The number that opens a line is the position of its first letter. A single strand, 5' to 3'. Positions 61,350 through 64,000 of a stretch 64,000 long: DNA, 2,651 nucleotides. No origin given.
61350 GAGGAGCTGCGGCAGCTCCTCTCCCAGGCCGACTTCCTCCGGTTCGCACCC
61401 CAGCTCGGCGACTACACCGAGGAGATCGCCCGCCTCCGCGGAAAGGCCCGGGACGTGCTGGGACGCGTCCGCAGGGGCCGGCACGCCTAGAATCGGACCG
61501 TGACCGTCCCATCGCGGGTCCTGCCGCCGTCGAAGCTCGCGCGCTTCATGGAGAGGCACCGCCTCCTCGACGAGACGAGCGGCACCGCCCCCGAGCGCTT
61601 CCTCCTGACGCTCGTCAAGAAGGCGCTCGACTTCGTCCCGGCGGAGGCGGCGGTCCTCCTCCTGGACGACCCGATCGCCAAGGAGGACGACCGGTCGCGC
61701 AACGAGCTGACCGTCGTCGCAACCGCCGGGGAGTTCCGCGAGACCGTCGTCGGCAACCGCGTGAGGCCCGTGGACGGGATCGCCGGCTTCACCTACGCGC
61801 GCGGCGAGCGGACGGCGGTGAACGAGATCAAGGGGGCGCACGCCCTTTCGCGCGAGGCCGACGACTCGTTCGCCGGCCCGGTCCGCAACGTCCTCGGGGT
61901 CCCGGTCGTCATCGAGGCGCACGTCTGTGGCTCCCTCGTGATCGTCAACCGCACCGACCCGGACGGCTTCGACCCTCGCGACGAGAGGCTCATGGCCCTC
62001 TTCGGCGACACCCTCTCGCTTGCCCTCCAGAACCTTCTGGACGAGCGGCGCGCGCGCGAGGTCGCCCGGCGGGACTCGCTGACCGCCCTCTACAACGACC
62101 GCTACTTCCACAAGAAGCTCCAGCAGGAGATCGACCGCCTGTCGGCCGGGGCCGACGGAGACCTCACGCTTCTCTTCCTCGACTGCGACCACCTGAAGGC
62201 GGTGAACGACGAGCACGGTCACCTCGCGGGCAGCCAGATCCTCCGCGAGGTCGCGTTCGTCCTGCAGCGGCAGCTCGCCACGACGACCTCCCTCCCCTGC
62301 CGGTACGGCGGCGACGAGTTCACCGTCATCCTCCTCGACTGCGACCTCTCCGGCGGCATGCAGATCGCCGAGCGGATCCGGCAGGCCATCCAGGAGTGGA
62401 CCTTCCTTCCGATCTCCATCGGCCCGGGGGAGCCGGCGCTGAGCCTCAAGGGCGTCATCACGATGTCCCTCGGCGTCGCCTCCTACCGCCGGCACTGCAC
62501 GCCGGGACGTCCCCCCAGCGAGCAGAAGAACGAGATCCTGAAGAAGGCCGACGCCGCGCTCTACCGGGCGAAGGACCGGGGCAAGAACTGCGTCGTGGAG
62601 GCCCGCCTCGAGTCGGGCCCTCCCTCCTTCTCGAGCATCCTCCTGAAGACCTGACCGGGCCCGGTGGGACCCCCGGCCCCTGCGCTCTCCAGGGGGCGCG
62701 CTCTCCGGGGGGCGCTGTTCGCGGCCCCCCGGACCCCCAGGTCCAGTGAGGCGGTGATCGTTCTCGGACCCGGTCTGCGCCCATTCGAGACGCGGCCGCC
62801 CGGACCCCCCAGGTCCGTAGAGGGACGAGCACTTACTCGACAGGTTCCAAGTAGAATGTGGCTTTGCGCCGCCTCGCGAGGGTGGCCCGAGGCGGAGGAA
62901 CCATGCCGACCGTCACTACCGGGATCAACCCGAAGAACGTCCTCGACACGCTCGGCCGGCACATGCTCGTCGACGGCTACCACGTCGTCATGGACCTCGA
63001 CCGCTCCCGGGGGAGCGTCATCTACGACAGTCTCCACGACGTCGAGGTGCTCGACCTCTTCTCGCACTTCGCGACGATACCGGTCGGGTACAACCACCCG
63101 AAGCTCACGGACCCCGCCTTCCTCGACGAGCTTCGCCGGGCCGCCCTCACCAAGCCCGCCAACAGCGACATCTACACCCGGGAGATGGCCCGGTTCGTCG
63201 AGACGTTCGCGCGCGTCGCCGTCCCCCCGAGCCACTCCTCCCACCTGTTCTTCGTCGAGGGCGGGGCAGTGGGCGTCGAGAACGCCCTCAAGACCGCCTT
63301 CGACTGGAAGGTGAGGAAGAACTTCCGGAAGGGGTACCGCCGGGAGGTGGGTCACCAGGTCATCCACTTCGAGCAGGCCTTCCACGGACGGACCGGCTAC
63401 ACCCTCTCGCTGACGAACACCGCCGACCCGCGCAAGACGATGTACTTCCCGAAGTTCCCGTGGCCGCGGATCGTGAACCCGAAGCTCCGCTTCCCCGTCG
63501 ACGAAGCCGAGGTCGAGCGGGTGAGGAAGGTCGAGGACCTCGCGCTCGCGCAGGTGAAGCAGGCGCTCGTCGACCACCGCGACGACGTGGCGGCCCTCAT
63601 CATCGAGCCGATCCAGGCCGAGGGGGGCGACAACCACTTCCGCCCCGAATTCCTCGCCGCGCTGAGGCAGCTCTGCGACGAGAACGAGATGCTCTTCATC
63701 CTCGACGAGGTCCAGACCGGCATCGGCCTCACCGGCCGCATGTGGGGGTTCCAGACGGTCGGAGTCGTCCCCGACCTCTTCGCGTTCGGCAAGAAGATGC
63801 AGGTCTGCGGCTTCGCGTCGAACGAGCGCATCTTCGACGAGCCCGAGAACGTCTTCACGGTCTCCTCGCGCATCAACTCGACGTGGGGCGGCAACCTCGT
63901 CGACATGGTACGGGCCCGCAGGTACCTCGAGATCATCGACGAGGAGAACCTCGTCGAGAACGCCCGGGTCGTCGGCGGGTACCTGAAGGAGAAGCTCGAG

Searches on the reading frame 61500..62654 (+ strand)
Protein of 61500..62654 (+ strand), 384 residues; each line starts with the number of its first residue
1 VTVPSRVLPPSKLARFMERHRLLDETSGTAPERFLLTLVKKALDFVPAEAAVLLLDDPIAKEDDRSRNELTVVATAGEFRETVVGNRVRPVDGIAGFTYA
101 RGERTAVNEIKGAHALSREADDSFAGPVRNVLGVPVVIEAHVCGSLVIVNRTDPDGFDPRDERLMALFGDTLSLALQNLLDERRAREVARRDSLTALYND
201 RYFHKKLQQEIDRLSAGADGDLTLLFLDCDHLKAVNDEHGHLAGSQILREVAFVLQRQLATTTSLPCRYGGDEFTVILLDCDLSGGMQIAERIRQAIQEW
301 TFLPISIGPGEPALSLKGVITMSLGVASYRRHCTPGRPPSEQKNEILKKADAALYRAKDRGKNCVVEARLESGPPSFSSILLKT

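Call 26: search_protein_families(library=pfam, proteins=[window:61500-62654:+], max_evalue=0.001)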
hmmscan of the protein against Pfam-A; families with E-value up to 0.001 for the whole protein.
window:61500-62654:+ (384 aa): 4 families
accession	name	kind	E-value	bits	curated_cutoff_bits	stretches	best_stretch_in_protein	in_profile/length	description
PF00990.26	GGDEF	-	1.2e-33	116.6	23.8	1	190-363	2-160/161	Diguanylate cyclase, GGDEF domain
PF13185.12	GAF_2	-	2.5e-08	34.6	28.6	1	31-177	4-136/136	GAF domain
PF01590.32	GAF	-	4.4e-08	34.2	22.4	1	31-176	2-133/133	GAF domain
PF13492.12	GAF_3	-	1.1e-05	26.3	27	1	115-178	69-129/129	GAF domain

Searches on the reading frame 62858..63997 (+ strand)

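Call 93: search_protein_families(library=pfam, proteins=[window:62858-63997:+], max_evalue=0.001)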
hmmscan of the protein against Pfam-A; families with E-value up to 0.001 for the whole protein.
window:62858-63997:+ (380 aa): 1 family
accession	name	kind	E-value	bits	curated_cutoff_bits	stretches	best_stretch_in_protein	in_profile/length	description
PF00202.27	Aminotran_3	-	1e-67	229.1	30.5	1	42-380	8-326/403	Aminotransferase class-III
